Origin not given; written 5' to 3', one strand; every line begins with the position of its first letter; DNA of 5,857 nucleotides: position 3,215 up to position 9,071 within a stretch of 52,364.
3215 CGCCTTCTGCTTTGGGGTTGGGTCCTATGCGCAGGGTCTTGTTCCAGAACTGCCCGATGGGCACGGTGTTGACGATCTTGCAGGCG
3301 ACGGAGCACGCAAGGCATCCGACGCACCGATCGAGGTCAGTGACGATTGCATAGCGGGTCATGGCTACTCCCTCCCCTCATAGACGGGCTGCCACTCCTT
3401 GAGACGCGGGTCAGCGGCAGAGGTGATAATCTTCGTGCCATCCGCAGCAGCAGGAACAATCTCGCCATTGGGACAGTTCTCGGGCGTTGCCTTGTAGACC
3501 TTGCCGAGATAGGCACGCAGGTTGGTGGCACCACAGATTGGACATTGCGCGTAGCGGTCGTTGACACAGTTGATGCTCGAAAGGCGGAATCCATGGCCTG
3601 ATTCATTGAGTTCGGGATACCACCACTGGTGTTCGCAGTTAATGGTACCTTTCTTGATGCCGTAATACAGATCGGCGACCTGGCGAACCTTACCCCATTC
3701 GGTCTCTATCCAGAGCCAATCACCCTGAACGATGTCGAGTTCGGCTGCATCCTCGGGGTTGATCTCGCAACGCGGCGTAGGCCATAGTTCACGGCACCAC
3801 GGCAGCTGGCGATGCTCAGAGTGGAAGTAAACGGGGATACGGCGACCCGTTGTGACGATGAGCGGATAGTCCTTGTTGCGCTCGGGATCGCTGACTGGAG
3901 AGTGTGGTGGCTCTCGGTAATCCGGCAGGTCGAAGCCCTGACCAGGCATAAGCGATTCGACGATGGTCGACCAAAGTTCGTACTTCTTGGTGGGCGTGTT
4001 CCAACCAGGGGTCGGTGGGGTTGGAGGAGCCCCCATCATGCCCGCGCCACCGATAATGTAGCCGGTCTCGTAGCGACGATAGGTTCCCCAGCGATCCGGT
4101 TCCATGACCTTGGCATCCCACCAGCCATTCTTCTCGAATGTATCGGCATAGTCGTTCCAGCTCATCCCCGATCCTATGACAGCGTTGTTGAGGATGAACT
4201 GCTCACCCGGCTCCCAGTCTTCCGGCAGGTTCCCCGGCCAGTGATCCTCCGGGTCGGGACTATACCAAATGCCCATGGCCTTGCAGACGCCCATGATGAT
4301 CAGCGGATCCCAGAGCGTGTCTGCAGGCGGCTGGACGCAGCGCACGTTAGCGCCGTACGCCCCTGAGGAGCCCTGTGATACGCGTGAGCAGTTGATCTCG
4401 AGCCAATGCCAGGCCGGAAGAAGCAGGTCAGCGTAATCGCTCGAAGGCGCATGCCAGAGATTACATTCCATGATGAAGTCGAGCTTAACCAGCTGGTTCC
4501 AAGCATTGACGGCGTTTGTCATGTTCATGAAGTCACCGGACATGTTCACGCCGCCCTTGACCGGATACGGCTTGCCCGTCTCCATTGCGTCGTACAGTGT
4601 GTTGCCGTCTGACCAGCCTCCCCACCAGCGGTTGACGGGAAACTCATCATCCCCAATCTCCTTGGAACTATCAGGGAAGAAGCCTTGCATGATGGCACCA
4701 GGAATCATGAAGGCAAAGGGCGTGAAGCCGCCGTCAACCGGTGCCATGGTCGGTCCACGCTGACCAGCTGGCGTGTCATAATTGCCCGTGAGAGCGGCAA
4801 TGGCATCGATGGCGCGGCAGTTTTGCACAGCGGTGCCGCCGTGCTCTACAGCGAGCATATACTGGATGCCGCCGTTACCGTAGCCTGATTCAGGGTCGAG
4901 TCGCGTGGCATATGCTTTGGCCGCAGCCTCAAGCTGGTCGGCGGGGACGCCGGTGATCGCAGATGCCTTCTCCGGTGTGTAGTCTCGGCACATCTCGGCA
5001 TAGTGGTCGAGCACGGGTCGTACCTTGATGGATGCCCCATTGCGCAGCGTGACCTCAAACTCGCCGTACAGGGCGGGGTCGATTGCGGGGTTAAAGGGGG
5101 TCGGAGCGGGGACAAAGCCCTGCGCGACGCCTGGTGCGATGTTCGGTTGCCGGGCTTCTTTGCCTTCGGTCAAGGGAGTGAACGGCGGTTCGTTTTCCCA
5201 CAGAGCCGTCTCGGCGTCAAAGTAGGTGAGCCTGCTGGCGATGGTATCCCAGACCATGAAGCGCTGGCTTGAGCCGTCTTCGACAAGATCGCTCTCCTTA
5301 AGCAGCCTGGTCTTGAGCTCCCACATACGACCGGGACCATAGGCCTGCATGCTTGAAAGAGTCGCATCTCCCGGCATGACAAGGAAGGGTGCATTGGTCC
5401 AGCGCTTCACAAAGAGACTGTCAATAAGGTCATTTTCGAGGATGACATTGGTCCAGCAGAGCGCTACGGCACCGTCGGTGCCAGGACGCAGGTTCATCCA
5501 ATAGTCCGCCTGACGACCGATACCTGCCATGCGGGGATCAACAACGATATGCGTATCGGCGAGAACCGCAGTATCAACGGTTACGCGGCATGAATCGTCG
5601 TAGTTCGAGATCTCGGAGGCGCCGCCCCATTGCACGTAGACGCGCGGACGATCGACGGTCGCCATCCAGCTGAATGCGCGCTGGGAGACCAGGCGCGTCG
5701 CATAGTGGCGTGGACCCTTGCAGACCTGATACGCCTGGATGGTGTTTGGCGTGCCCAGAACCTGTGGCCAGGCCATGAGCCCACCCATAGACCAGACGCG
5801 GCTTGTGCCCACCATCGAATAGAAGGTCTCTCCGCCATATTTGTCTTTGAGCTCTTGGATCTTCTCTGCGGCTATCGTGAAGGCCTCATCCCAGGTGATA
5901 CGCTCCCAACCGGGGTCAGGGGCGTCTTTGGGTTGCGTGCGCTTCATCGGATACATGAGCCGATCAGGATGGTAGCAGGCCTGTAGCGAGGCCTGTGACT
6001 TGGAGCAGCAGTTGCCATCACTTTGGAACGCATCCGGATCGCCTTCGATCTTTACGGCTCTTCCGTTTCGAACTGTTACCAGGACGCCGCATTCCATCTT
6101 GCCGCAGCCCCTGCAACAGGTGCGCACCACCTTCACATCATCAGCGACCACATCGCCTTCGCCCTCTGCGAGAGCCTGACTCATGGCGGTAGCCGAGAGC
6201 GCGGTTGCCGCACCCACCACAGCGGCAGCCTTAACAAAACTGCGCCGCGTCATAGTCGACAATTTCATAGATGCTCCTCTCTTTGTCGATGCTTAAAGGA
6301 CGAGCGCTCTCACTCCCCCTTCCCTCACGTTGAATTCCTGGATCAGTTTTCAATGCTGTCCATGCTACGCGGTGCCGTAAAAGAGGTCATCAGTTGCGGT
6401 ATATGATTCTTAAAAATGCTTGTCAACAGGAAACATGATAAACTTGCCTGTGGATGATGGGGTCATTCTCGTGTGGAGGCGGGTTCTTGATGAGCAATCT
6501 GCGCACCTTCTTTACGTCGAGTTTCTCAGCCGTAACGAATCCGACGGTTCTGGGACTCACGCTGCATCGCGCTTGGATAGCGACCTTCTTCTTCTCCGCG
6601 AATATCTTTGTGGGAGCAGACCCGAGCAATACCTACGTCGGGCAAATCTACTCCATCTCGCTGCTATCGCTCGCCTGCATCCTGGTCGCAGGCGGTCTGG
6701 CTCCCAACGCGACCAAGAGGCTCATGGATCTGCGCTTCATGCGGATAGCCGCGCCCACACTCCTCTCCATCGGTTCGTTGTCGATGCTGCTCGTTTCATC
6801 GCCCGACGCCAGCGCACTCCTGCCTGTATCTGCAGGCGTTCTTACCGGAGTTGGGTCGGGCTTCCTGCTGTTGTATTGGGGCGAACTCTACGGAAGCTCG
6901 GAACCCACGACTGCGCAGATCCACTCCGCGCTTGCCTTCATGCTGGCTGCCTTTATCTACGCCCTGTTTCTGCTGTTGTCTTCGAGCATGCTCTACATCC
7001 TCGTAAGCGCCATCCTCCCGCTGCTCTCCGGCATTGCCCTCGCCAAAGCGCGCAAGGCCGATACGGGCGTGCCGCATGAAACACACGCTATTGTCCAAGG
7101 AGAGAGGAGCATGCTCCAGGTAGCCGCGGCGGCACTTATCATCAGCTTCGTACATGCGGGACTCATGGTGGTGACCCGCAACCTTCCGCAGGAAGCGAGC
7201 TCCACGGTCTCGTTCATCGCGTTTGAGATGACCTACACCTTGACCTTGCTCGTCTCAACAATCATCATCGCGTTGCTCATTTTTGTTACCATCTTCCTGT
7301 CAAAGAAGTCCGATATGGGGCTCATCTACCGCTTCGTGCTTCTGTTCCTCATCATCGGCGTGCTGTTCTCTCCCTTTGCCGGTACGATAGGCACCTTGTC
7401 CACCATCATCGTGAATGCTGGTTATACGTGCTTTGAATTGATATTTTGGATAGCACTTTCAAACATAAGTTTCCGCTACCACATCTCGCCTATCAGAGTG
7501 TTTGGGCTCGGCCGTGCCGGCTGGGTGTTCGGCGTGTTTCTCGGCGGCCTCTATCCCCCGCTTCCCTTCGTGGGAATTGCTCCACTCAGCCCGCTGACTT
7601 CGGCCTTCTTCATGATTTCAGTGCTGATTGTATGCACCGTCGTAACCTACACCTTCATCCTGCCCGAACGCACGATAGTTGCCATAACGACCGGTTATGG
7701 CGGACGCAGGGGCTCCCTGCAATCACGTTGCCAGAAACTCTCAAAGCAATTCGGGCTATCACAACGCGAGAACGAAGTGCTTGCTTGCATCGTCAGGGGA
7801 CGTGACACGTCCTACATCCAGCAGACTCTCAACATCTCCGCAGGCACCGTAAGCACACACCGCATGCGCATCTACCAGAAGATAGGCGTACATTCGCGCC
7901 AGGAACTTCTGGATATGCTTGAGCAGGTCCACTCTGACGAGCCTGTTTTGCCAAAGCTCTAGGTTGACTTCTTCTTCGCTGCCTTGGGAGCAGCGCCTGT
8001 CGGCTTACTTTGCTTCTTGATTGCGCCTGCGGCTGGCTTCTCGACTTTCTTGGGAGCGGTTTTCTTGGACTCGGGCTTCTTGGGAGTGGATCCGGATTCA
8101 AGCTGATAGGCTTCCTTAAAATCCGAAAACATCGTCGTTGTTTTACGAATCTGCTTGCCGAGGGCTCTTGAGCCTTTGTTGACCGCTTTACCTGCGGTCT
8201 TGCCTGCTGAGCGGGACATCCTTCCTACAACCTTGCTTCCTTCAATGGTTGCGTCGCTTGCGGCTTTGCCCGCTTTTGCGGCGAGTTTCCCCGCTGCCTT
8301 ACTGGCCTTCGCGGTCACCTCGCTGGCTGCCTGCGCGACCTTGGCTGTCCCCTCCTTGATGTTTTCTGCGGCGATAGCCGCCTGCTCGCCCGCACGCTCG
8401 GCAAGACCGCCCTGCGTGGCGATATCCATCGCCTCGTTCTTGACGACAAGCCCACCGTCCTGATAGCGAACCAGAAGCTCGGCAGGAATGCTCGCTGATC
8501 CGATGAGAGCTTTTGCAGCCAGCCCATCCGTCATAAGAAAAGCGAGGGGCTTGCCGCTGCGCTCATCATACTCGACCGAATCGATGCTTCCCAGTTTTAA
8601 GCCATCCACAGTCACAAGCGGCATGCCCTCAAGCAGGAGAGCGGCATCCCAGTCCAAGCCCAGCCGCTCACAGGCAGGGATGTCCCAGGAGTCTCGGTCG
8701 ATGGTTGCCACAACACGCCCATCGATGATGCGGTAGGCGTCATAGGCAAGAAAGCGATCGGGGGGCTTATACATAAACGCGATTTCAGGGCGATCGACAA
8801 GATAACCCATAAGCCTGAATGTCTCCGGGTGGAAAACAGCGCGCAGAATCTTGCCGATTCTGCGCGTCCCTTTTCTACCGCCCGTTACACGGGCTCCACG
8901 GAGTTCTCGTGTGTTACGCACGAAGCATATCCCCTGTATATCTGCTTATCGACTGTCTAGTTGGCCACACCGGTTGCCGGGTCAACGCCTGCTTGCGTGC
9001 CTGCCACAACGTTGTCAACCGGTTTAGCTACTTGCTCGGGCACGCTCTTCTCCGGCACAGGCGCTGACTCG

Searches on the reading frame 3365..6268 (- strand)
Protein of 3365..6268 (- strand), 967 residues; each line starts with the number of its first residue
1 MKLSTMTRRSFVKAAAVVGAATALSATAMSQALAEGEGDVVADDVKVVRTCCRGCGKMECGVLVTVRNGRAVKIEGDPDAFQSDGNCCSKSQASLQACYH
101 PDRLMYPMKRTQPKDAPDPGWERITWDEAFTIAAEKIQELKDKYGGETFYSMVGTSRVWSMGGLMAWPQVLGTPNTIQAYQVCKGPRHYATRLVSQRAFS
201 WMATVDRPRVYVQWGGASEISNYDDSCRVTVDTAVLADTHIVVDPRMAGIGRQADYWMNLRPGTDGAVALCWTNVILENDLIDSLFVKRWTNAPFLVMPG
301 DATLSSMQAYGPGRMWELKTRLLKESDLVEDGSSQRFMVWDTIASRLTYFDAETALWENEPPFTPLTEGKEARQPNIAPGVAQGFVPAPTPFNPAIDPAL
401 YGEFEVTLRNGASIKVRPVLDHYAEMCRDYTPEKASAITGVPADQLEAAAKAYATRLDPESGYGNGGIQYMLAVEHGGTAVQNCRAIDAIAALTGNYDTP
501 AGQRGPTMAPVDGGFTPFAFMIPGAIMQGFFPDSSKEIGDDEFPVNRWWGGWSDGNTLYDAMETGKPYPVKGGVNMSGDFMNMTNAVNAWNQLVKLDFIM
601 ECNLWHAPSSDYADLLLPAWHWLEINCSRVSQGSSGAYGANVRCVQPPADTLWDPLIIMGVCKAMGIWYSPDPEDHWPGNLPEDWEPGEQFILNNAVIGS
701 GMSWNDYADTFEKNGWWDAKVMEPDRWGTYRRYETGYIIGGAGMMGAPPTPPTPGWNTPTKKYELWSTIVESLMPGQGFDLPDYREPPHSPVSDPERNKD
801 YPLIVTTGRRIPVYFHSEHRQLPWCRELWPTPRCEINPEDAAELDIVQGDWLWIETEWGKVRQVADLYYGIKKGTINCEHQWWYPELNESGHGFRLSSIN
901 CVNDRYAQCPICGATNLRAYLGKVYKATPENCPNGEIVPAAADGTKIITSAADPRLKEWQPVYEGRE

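Call 59: search_protein_families(library=pfam, proteins=[window:3365-6268:-], max_evalue=0.00001)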
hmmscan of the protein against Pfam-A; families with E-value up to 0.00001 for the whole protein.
window:3365-6268:- (967 aa): 3 families
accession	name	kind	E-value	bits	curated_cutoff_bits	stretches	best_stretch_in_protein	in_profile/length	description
PF01568.27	Molydop_binding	-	2.9e-18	66.3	26.8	1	803-893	1-83/110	Molydopterin dinucleotide binding domain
PF00384.28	Molybdopterin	-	3.4e-16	59.7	24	1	103-625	1-316/353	Molybdopterin oxidoreductase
PF04879.21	Molybdop_Fe4S4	-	1.3e-08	35.1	22.7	1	46-100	2-55/55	Molybdopterin oxidoreductase Fe4S4 domain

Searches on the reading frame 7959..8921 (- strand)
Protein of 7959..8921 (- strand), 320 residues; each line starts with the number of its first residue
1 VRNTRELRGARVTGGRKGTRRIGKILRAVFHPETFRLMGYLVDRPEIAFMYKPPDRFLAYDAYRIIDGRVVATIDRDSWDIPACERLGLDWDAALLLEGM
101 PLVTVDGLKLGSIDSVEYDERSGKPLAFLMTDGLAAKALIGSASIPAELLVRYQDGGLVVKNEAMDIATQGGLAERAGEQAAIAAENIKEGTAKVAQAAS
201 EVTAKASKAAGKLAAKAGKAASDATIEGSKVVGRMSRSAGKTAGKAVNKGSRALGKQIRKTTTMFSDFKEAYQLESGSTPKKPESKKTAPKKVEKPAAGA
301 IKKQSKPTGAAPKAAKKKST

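Call 59: search_protein_families(library=pfam, proteins=[window:7959-8921:-], max_evalue=0.00001)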
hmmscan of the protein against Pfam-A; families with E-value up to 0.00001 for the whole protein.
window:7959-8921:- (320 aa): 1 family
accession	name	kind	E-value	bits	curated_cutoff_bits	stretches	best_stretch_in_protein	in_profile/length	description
PF05239.21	PRC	-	8.5e-09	35.7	21.2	0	97-162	9-73/78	PRC-barrel domain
